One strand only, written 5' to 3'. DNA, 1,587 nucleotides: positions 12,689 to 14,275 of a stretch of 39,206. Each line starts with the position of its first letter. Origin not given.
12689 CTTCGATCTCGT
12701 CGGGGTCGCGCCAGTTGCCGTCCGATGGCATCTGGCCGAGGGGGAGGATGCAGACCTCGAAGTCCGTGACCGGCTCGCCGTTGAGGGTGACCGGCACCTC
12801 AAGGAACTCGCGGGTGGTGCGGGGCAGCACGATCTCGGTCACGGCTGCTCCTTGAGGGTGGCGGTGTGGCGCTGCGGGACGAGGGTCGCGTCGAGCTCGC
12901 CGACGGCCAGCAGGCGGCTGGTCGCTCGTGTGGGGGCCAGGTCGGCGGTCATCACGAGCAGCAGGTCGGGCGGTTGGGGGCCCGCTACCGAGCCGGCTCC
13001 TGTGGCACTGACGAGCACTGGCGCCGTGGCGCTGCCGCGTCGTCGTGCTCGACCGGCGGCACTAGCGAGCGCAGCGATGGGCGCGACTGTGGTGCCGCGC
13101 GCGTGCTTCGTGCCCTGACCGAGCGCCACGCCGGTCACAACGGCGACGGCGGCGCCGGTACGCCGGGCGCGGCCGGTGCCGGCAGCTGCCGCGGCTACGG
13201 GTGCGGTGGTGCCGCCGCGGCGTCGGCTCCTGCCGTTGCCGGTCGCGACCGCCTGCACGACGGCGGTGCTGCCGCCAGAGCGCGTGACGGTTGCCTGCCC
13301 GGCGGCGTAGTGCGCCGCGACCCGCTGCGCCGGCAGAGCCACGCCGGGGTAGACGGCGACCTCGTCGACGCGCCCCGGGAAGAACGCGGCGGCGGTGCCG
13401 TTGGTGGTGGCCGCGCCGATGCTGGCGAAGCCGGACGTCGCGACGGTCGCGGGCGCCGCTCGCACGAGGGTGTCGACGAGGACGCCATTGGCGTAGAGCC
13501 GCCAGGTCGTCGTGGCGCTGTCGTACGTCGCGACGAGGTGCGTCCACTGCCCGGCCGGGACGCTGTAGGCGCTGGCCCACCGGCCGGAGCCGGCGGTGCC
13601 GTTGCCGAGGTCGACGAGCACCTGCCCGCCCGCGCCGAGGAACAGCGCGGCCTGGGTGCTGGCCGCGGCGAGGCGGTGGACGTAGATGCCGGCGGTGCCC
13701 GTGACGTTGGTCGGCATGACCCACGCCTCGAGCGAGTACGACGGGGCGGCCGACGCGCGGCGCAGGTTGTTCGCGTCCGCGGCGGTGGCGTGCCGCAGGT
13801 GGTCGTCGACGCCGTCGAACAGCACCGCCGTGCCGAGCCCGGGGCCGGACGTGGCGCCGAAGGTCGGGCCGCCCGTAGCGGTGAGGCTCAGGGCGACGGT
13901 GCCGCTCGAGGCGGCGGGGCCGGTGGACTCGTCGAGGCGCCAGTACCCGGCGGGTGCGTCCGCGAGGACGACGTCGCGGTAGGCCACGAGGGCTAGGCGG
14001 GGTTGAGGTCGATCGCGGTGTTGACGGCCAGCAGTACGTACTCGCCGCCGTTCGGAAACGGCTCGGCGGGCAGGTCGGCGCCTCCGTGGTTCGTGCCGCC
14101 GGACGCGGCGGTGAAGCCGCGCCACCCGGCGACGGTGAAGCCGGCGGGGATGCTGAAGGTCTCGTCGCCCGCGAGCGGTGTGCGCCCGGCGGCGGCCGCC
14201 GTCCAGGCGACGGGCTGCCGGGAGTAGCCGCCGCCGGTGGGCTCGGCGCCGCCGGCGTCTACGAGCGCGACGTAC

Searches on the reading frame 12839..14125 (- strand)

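Call 30: search_protein_families(library=phrogs, proteins=[window:12839-14125:-], max_evalue=0.001)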
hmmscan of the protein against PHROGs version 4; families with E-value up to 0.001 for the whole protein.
window:12839-14125:- (428 aa): 8 families
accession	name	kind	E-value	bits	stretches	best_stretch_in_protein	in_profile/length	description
phrog_11584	-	unknown function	1.5e-16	61.2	1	48-277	2-212/578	-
phrog_8510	-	head and packaging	7.9e-13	48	1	100-277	731-901/1348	virion structural protein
phrog_24074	-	unknown function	4e-06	26.4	1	81-263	440-610/892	-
phrog_18802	-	head and packaging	2.1e-05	22.2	1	126-259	866-988/3007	virion structural protein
phrog_701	-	head and packaging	4.6e-05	20.2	1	123-259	4080-4206/6136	virion structural protein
phrog_38322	-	unknown function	8.9e-05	22.6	1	126-263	353-490/506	-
phrog_18503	-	unknown function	0.00016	21.1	1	59-276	505-710/844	-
phrog_6011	-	head and packaging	0.00066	20.7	1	185-255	144-214/221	virion structural protein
